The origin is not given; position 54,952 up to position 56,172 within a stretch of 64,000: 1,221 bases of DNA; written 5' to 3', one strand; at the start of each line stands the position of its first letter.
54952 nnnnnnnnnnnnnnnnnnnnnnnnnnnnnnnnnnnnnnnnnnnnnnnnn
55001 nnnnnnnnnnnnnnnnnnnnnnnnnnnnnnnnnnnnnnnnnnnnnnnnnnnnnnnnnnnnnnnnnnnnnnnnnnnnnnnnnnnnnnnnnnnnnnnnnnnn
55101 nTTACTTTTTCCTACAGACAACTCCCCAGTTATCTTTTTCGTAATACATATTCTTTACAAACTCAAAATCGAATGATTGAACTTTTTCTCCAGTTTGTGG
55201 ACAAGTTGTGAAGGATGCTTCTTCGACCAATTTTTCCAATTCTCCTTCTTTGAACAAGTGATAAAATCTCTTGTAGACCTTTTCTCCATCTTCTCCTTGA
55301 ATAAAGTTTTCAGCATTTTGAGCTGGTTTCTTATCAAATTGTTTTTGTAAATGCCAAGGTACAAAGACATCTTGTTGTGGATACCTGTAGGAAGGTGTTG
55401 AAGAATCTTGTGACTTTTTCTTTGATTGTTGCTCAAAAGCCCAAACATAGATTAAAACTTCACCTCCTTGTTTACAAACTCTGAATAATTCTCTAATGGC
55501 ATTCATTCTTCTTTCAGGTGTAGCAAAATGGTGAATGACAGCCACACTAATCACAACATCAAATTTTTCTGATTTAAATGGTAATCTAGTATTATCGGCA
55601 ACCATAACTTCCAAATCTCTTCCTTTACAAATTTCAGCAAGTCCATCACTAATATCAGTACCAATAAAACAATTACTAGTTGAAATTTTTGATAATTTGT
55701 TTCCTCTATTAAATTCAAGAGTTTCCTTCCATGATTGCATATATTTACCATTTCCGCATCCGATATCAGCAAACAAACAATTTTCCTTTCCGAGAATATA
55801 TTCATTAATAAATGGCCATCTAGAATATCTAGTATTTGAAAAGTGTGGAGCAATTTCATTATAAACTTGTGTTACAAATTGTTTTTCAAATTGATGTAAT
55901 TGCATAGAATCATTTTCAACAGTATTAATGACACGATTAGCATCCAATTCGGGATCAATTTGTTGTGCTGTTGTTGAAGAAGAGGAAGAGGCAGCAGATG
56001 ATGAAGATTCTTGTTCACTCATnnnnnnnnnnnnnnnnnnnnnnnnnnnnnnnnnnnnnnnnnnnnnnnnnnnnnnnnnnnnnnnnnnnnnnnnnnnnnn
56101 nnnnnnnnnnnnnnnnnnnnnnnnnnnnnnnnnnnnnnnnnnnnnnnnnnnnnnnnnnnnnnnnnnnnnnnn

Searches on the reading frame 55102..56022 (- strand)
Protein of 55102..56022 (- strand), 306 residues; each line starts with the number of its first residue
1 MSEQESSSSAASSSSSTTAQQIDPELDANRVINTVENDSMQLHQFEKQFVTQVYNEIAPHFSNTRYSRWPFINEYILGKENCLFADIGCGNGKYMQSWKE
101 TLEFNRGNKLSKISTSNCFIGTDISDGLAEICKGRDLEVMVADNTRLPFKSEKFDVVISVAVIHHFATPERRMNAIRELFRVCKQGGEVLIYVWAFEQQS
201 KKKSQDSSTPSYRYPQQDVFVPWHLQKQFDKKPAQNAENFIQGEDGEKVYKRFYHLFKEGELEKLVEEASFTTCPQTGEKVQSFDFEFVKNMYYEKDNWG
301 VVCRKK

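Call 3: search_protein_families(library=pfam, proteins=[window:55102-56022:-], max_evalue=1)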
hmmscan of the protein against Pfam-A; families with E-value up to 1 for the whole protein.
window:55102-56022:- (306 aa): 8 families
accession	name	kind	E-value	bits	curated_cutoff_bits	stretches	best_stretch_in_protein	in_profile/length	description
PF08241.18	Methyltransf_11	-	3e-16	60.3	21.2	1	86-191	2-95/95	Methyltransferase domain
PF13649.12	Methyltransf_25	-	1.1e-13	52.1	27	1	86-187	3-97/97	Methyltransferase domain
PF13847.12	Methyltransf_31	-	1.2e-10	41.7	27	1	80-209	3-127/145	Methyltransferase domain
PF08242.18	Methyltransf_12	-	1.9e-08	35.4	30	1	86-188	2-97/98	Methyltransferase domain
PF13489.12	Methyltransf_23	-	4.8e-07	30.1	27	1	86-272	28-160/164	Methyltransferase domain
PF01209.24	Ubie_methyltran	-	2.4e-05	24.3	20.1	1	54-191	20-151/233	ubiE/COQ5 methyltransferase family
PF08003.17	Methyltransf_9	-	0.0029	17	23.8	1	68-196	103-222/315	Protein of unknown function (DUF1698)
PF07021.18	MetW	-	0.055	13.5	21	1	85-185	18-104/193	Methionine biosynthesis protein MetW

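Call 45: search_solved_structures(query=window:55102-56022:-, max_evalue=0.001)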
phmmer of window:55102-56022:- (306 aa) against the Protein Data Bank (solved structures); distinct sequences matched with E-value up to 0.001: 6.
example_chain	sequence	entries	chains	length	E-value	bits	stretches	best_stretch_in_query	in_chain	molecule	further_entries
5cm2_Z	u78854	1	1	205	4.6e-27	98.3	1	62-278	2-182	TRNA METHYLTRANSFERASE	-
1vlm_A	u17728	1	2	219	4.6e-06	29.4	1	119-197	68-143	SAM-dependent methyltransferase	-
3l8d_A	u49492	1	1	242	6.2e-06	29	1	62-227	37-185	Methyltransferase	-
6uv6_A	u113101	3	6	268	5.2e-05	25.9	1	85-206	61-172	D-glucose O-methyltransferase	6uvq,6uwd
3sm3_A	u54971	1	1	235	5.4e-05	25.9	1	67-196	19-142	SAM-dependent methyltransferases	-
1vl5_A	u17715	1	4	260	0.00079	22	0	136-192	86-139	unknown conserved protein BH2331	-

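Call 46: search_protein_families(library=ncbifam, proteins=[window:55102-56022:-], max_evalue=0.01)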
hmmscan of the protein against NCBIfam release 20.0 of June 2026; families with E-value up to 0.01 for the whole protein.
window:55102-56022:- (306 aa): 27 families (the best 25 are shown)
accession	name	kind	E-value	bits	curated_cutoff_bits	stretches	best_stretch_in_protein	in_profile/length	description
TIGR02072.1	BioC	equivalog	7.6e-08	32.4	184.95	1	85-191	39-132/244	malonyl-ACP O-methyltransferase BioC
NF001241.0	PRK00216.1-2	equivalog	2.4e-07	30.7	327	1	119-192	76-148/231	demethylmenaquinone methyltransferase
NF040539.1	AST_met_ArsM_2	exception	5.8e-07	29.6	240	1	71-192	47-163/262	putative arsinothricin biosynthesis methyltransferase ArsM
NF045667.1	MTase_DVU1556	equivalog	1.1e-06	28.3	155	1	85-194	27-122/213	DVU_1556 family methyltransferase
NF001240.0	PRK00216.1-1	equivalog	2.4e-06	26.8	378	1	86-193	69-170/251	bifunctional demethylmenaquinone methyltransferase/2-methoxy-6-polyprenyl-1,4-benzoquinol methylase UbiE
NF041536.1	ArsM_DUF2284_UU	exception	2.5e-06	26.1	575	1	129-202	121-191/459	arsenite methyltransferase/DUF2284 domain selenoprotein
TIGR01934.1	MenG_MenH_UbiE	subfamily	2.6e-06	26.9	158.35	1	80-192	39-142/223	ubiquinone/menaquinone biosynthesis methyltransferase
NF001244.0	PRK00216.1-5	equivalog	3e-06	26.7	216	1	83-192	51-154/236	bifunctional demethylmenaquinone methyltransferase/2-methoxy-6-polyprenyl-1,4-benzoquinol methylase UbiE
NF008300.0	PRK11088.1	equivalog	1.1e-05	25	303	1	80-190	85-178/272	23S rRNA (guanine(745)-N(1))-methyltransferase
NF047649.1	MTase_UXPK_star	exception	1.2e-05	24.5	460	1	86-191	83-181/283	methyltransferase/UXPK-star double selenoprotein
NF011650.0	PRK15068.1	equivalog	2.5e-05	23.3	209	1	68-201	110-235/324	tRNA 5-methoxyuridine(34)/uridine 5-oxyacetic acid(34) synthase CmoB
NF041537.1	ArsM_AhpD_UU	exception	3.2e-05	22.9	510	1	138-191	130-180/345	arsenite methyltransferase/AhpD domain selenoprotein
TIGR00452.1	TIGR00452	equivalog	4.9e-05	22.3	275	1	69-200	106-228/316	tRNA 5-methoxyuridine(34)/uridine 5-oxyacetic acid(34) synthase CmoB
NF045823.1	PthPhpthDimycoMt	equivalog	0.00019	20.7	300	1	120-190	94-165/256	phthiotriol/phenolphthiotriol dimycocerosates methyltransferase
NF045825.1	FAmtase_mtf2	equivalog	0.00062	19.1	400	1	118-190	84-157/248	fatty-acid O-methyltransferase Mtf2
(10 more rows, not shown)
